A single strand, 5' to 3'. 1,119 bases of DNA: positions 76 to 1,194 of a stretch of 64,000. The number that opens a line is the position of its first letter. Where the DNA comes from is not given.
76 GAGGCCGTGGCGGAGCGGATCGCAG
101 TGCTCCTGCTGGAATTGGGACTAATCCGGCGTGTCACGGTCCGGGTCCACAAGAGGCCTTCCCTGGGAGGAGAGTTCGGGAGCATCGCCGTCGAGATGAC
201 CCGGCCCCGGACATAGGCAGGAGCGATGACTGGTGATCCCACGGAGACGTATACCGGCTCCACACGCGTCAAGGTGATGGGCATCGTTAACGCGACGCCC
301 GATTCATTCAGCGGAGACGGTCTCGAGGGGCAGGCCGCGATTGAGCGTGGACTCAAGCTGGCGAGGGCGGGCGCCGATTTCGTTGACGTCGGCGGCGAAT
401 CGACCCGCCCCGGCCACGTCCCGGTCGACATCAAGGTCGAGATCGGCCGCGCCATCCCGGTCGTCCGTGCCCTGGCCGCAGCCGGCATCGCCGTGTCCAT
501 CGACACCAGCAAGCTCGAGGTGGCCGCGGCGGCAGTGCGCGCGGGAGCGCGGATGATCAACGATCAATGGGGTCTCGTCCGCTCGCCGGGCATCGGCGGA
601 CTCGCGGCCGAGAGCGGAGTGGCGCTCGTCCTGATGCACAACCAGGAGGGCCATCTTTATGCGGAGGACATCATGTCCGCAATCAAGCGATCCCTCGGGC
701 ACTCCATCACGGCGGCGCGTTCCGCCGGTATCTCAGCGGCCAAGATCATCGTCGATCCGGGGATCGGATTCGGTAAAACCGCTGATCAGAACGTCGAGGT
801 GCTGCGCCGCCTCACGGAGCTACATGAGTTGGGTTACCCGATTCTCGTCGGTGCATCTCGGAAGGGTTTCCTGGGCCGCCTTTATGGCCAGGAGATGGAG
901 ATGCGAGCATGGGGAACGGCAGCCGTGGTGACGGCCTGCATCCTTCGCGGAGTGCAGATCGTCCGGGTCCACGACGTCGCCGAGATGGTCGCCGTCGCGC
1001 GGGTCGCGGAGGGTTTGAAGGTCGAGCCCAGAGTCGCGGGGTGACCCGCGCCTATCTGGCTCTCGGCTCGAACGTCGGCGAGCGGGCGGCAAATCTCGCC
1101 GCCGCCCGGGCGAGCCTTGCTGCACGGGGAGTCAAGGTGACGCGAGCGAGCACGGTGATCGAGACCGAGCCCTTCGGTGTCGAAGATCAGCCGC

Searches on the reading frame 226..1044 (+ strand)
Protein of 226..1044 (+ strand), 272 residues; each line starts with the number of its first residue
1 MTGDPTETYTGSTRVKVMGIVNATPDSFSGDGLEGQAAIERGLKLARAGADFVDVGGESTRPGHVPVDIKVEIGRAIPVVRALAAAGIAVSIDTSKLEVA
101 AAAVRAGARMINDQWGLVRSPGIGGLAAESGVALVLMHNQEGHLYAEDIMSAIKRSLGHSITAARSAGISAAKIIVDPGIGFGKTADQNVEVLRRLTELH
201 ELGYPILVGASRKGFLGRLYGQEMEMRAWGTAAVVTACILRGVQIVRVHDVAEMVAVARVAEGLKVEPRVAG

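Call 58: find_encoding_contigs(protein=window:226-1044:+, flank=10000, max_places=2)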
Protein window:226-1044:+ (272 aa): 6 contigs read that carry it; 2 places shown.
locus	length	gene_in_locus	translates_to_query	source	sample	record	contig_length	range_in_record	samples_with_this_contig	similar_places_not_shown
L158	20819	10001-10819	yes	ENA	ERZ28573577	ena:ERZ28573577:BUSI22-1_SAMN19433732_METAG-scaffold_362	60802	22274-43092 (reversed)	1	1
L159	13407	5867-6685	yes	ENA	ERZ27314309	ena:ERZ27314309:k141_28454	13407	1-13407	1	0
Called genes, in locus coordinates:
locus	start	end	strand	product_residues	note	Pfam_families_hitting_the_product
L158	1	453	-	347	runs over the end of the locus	PF01068:DNA_ligase_A_M, PF04679:DNA_ligase_A_C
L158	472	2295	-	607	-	PF01145:Band_7, PF15975:Flot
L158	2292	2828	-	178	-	PF25842:NfeD_TM (weak), PF01957:NfeD (weak)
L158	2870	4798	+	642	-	PF16177:ACAS_N, PF00501:AMP-binding, PF13193:AMP-binding_C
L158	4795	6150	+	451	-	PF01546:Peptidase_M20, PF07687:M20_dimer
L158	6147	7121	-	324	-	PF05544:Pro_racemase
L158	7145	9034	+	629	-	PF00501:AMP-binding, PF23562:AMP-binding_C_3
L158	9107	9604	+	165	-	PF03640:Lipoprotein_15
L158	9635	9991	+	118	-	PF02152:FolB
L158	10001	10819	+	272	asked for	PF00809:Pterin_bind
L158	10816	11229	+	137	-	PF01288:HPPK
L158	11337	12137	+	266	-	-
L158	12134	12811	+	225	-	PF01902:Diphthami_syn_2_N, PF28410:Diphthami_syn_2_C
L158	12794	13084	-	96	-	PF19492:DUF6027 (weak)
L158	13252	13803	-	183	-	PF01725:Ham1p_like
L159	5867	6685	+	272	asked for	PF00809:Pterin_bind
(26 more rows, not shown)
